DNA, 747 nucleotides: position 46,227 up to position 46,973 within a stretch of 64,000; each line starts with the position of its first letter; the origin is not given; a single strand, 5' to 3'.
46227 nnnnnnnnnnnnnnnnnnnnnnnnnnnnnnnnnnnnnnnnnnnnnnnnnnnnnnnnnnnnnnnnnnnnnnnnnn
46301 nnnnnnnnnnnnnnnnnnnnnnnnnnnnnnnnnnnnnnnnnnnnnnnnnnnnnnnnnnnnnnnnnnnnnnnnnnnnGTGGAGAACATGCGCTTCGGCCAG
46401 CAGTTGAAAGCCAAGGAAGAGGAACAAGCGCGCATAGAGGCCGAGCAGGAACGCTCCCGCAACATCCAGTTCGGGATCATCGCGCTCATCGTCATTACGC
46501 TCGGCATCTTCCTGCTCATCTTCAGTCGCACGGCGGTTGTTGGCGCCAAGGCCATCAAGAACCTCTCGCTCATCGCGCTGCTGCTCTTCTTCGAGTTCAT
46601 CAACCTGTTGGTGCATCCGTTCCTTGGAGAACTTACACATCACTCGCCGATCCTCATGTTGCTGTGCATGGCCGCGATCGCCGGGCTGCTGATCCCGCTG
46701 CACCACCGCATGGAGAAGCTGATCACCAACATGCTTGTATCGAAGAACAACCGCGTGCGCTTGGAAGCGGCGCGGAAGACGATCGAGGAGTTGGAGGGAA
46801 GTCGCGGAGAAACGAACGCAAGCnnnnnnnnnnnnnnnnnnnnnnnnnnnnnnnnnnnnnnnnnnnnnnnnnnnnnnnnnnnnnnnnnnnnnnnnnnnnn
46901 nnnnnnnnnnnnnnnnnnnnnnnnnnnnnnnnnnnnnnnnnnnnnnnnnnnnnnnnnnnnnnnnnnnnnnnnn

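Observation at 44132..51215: Tandem array of five to six paralogous TPR-like, triple-TM membrane proteins with overlapping start/stop codons, a candidate uncharacterised sensory/signalling system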

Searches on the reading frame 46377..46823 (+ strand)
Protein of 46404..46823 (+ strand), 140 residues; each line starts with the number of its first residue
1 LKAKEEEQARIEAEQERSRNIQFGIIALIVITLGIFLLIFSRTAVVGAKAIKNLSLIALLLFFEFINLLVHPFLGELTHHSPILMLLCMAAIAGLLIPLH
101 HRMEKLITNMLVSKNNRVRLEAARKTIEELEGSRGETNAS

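Call 8: find_homologous_proteins(query=window:46404-46823:+, max_evalue=0.001)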
Query seq(140 aa) (140 aa): 58 proteins with E <= 0.001 among 179 candidates.
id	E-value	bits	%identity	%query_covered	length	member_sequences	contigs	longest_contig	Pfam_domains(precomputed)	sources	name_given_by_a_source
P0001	1.2e-66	240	88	95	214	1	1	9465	-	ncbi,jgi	-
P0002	3.1e-66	239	86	100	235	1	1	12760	-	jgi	jgi:hypothetical protein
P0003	1.0e-65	237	88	98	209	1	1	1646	-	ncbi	-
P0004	3.2e-65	236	87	97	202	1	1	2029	-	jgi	jgi:hypothetical protein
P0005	2.9e-64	233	85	99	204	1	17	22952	-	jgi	jgi:hypothetical protein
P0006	2.9e-64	233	85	99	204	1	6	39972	-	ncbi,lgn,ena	-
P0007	8.8e-64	231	91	89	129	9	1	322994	-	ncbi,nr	ncbi:MAG: hypothetical protein IPM68_18015 [Flavobacteriales bacterium]|nr:hypothetical protein [Fla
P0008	9.8e-64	231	82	97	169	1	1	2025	-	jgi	jgi:uncharacterized membrane protein (DUF106 family)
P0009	1.4e-63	230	82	100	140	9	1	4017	-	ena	-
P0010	1.6e-63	230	83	99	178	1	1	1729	-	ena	-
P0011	2.4e-63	230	84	96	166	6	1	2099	-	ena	-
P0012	9.5e-63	228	81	100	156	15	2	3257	-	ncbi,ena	-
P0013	3.2e-62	226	85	98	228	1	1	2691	-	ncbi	ncbi:MAG: hypothetical protein WAU70_06865, partial [Flavobacteriales bacterium]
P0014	3.4e-62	226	83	98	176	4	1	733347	-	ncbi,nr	ncbi:MAG: hypothetical protein IPN85_16515 [Flavobacteriales bacterium]|nr:hypothetical protein [Fla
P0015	5.2e-61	222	85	96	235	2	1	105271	-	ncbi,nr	ncbi:MAG: hypothetical protein IPJ85_15210 [Flavobacteriales bacterium]|nr:hypothetical protein [Fla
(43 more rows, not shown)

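Call 20: search_protein_representatives(alignment_id=A2)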
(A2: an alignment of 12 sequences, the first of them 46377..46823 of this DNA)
Query: 12 sequences, 190 profile positions. Proteins with E-value up to 0.001 (for the whole library): 2133; up to 1e-10: 1518; up to 1e-30: 527. The best 150 are listed.
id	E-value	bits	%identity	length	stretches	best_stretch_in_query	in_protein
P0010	5.1e-84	296.7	-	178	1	17-187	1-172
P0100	1.9e-82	291.6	-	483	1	4-186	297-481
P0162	3.3e-82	290.8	-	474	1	3-188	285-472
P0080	7.7e-80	283.1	-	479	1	2-188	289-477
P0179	2.2e-79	281.6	-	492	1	4-186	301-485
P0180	8.3e-73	260.1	-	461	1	6-184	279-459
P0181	3.5e-71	254.8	-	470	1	4-185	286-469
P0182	1.4e-70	252.9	-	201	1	3-185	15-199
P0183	2.2e-70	252.3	-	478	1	4-184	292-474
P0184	4.9e-69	247.8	-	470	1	2-187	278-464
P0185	1.1e-68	246.6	-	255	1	3-185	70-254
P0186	5.1e-68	244.5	-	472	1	2-186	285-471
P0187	6.7e-68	244.1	-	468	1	4-186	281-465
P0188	1.8e-67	242.7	-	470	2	4-183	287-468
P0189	3.8e-67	241.7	-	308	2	5-183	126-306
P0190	5.1e-67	241.3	-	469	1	5-185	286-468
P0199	8.6e-66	237.2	-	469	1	2-185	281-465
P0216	6.2e-65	234.4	-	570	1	2-187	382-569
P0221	8.4e-65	234.0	-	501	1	4-184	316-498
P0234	1.2e-63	230.3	-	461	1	5-186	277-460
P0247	9.7e-63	227.3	-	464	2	7-182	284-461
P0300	9.1e-60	217.6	-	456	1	2-184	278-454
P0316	7.0e-59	214.7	-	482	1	5-185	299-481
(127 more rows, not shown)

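Call 21: find_related_loci(query=A2, collection=genome_contigs, flank=10000)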
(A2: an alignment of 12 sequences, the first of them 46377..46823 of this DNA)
Query A2 (149 aa) in genome_contigs; peptide patterns used: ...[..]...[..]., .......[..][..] (x = any residue, [..] = any of these).
435 stretches matched a pattern; 287 encode a relative of the query (tblastn E <= 1e-3); the best 80 are kept; 74 distinct loci.
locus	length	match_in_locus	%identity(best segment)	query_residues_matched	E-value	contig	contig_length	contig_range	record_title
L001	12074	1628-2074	91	1-149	2e-88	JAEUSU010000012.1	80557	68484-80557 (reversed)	MAG: Flavobacteriales bacterium isolate new MAG-311 k141_4005802, whole genome shotgun sequence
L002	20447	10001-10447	91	1-149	1e-87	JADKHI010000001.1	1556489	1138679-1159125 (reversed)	MAG: Flavobacteriales bacterium isolate Skiv_18-Q3-R9-52_BAT3C.268 tig00000424-10-15552830, whole genome shotgun sequenc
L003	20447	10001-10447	92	1-149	1e-87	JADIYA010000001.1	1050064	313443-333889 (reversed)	MAG: Flavobacteriales bacterium isolate AalE_18-Q3-R2-46_BAT3C.189 tig00000646-10-10478310, whole genome shotgun sequenc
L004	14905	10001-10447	91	1-149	3e-87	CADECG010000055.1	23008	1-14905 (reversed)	MAG: uncultured Bacteroidetes bacterium isolate Bacteroidetes sp. RBC076 genome assembly, contig: MAG076_55, whole genom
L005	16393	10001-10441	91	1-147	4e-86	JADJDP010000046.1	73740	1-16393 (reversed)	MAG: Flavobacteriales bacterium isolate Aved_18-Q3-R54-62_MAXAC.228_sub tig00377197-10-743210, whole genome shotgun sequ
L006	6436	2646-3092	88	1-149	5e-83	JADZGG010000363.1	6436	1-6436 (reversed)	MAG: Flavobacteriales bacterium isolate SJ97 c_000001468684, whole genome shotgun sequence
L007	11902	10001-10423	92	1-141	6e-83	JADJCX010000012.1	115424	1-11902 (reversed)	MAG: Flavobacteriales bacterium isolate Aved_18-Q3-R54-62_BATAC.823_sub tig00026422-10-1158690, whole genome shotgun seq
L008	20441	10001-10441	88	1-147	2e-82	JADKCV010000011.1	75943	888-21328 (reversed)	MAG: Flavobacteriales bacterium isolate OdNE_18-Q3-R46-58_MAXAC.100_sub tig00011951-10-760440, whole genome shotgun sequ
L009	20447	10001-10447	87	1-149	7e-82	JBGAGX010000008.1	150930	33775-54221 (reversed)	MAG: Flavobacteriales bacterium isolate MAG_MBR_H125.12 MBRH125-12_opera_contig_624, whole genome shotgun sequence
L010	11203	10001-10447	86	1-149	5e-81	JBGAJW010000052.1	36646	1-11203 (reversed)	MAG: Flavobacteriales bacterium isolate MAG_AAO_H125.21 AAOH125-21_opera_contig_2596, whole genome shotgun sequence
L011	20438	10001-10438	87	1-146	1e-79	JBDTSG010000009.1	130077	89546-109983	MAG: Flavobacteriales bacterium isolate cluster3_bin.265 NODE_175_length_130077_cov_9.125125, whole genome shotgun seque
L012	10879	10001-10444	84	1-148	1e-79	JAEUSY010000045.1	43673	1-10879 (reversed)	MAG: Flavobacteriales bacterium isolate new MAG-315 k141_2238455, whole genome shotgun sequence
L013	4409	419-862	82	1-148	3e-78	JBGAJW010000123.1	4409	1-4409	MAG: Flavobacteriales bacterium isolate MAG_AAO_H125.21 AAOH125-21_opera_contig_32086, whole genome shotgun sequence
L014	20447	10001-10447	83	1-149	2e-77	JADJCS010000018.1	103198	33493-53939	MAG: Flavobacteriales bacterium isolate Aved_18-Q3-R54-62_BATAC.626 tig00028619-10-1032590, whole genome shotgun sequenc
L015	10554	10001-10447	83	1-149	2e-77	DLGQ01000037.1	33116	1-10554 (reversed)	MAG TPA_asm: Flavobacteriales bacterium UBA7690 UBA7690_contig_34631, whole genome shotgun sequence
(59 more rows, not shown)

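Call 27: search_solved_structures(query=A2, max_evalue=10)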
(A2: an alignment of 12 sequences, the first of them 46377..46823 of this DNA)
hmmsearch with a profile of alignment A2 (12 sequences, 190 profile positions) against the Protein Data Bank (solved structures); distinct sequences matched with E-value up to 10: 4.
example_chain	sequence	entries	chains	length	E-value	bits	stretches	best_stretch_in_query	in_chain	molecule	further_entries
7wgh_A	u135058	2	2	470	0.19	14.3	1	32-99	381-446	Squalene synthase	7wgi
6zzx_J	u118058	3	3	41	0.63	12.6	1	129-149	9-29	Photosystem I reaction center subunit IX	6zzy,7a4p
7aoi_XS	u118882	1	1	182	3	10.4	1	3-79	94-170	mL101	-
6yxy_Bi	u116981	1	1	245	4.6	9.8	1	3-79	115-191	mL101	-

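Call 31: list_cluster_members(proteins=[P0181, P0183, P0190, P0199, P0221, P0234, P0247, P0300, P0316, P0216])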
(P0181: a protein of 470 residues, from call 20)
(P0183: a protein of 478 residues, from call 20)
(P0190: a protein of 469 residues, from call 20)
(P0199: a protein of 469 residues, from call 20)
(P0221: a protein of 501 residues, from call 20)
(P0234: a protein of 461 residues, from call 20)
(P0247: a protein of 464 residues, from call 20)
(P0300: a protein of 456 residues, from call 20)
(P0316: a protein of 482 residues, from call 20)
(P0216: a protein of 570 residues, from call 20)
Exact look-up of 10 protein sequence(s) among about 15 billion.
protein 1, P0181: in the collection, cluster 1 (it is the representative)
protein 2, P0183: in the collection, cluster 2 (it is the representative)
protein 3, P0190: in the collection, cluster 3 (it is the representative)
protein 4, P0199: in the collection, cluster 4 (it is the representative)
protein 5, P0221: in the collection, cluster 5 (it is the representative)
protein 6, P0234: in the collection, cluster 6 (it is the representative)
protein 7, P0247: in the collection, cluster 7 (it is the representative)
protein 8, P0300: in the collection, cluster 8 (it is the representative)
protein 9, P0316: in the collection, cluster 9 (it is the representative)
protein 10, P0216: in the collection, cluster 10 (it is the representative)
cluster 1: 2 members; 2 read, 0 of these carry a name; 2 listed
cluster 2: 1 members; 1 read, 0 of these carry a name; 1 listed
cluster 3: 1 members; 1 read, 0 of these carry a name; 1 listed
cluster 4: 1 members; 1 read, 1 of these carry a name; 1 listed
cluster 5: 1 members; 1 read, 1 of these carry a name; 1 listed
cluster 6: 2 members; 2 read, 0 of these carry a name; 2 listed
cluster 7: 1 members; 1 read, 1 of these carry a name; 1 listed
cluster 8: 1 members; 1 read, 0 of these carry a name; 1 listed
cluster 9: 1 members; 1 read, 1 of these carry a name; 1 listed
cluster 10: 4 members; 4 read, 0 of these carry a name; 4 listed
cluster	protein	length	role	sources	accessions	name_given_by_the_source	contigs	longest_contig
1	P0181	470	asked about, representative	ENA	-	-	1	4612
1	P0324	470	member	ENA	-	-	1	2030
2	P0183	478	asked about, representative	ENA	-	-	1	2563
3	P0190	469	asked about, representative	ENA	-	-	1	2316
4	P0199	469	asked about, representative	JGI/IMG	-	tetratricopeptide (TPR) repeat protein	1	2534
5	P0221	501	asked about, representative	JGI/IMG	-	tetratricopeptide (TPR) repeat protein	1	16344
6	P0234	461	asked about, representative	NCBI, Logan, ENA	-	-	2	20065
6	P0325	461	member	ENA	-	-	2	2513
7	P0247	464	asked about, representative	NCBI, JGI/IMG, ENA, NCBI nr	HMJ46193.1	MAG TPA: hypothetical protein VK498_02635 [Ferruginibacter sp.] | hypothetical protein [Ferruginibacter sp.]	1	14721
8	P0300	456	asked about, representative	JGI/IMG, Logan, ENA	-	-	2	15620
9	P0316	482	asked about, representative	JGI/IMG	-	tetratricopeptide (TPR) repeat protein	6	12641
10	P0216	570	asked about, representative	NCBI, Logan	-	-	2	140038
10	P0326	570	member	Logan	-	-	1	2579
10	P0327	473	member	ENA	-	-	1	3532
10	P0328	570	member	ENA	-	-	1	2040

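Call 37: find_encoding_contigs(protein=P0216, flank=10000, max_places=3)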
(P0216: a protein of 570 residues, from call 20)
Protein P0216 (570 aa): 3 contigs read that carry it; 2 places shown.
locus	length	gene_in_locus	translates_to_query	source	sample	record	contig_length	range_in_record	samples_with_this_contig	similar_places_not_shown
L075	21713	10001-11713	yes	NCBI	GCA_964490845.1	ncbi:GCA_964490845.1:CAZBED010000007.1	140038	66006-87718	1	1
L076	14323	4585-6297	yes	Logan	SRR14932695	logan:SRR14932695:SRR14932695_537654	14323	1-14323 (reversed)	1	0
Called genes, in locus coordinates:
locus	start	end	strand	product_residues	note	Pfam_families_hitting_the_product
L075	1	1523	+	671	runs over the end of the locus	-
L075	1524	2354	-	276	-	PF00753:Lactamase_B, PF19583:ODP (faint)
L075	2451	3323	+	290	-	-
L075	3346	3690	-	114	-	PF05154:TM2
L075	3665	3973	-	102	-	PF10825:DUF2752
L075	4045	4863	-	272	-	PF00106:adh_short, PF08659:KR (weak), PF13561:adh_short_C2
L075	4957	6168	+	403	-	PF09995:MPAB_Lcp_cat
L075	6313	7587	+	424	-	PF00108:Thiolase_N, PF00109:ketoacyl-synt (weak), PF02803:Thiolase_C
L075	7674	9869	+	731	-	PF00378:ECH_1, PF16113:ECH_2, PF02737:3HCDH_N, PF00725:3HCDH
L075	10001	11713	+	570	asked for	PF13176:TPR_7 (faint), PF00515:TPR_1 (faint), PF07719:TPR_2 (faint), PF13181:TPR_8 (faint), PF13374:TPR_10 (faint), PF13424:TPR_12 (weak), PF13424:TPR_12 (weak), PF03739:LptF_LptG (weak), +1 more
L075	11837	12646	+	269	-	-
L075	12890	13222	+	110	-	-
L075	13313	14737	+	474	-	PF00939:Na_sulph_symp, PF03600:CitMHS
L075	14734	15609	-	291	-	PF00795:CN_hydrolase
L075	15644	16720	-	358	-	PF04371:PAD_porph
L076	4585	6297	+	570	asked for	PF13176:TPR_7 (faint), PF00515:TPR_1 (faint), PF07719:TPR_2 (faint), PF13181:TPR_8 (faint), PF13374:TPR_10 (faint), PF13424:TPR_12 (weak), PF13424:TPR_12 (weak), PF03739:LptF_LptG (weak), +1 more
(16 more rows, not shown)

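Call 41: search_protein_families(library=pfam, alignment_id=A4, max_evalue=5)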
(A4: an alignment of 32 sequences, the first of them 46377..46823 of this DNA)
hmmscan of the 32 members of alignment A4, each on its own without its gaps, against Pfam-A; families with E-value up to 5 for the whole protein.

A. member 1, window:46377-46823:+ (149 aa): 4 families
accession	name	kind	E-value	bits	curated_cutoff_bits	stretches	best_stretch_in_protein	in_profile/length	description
PF20990.2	DUF2207_C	-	0.051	13.7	33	1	16-93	122-170/247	Predicted membrane protein (DUF2207) C-terminal domain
PF10661.14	EssA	-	0.13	12.5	24.1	1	9-48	105-143/147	WXG100 protein secretion system (Wss), protein EssA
PF03297.21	Ribosomal_S25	-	0.33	11.7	28.8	1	113-140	54-81/101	S25 ribosomal protein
PF07332.16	Phage_holin_3_6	-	1.1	9.8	28.4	1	12-71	16-60/116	Putative Actinobacterial Holin-X, holin superfamily III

B. families by the number of members that match (of 32 scanned): 101 families (the first 25 are shown)
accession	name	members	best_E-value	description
PF20990.2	DUF2207_C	28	0.0018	Predicted membrane protein (DUF2207) C-terminal domain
PF10661.14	EssA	16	0.00091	WXG100 protein secretion system (Wss), protein EssA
PF00335.26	Tetraspanin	12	2.7e-05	Tetraspanin family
PF13787.11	HXXEE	9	0.015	Protein of unknown function with HXXEE motif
PF24387.1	AEP-like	8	0.0062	Archaeo-eukaryotic primase 1D-like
PF13789.11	DUF4181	7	0.0056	Domain of unknown function (DUF4181)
PF12666.12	PrgI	7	0.14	PrgI family protein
PF17231.7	DUF5305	6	0.0036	Family of unknown function (DUF5305)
PF00507.24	Oxidored_q4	6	0.14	NADH-ubiquinone/plastoquinone oxidoreductase, chain 3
PF06127.16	Mpo1-like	5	0.0066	2-hydroxy-palmitic acid dioxygenase Mpo1-like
PF20040.4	DUF6442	5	0.039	Family of unknown function (DUF6442)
PF11368.13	DUF3169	5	0.11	Protein of unknown function (DUF3169)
PF14235.11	DUF4337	4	0.0057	Domain of unknown function (DUF4337)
PF15048.11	OSTbeta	4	0.078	Organic solute transporter subunit beta protein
PF04647.20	AgrB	3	0.0081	Accessory gene regulator B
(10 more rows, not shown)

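Call 44: predict_structure(alignment_id=A4)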
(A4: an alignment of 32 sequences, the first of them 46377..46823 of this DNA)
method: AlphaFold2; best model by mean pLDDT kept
length: 149 residues; sequences in the alignment: 32
mean_pLDDT: 84.6   pTM: 0.55
mean pLDDT of the five models: 84.6, 81.6, 78.1, 75.0, 74.7
residues with pLDDT >= 90: 28; 70-90: 111; 50-70: 10; < 50: 0
segments of 3 or more residues with pLDDT < 50: none
pLDDT, mean of each block of 10 residues (from residue 1): 87 93 88 87 83 75 85 85 84 90 89 87 85 84 63
secondary structure, 60 per line:
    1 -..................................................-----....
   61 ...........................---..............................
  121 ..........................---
elements in order: H2-51 H57-87 H91-146
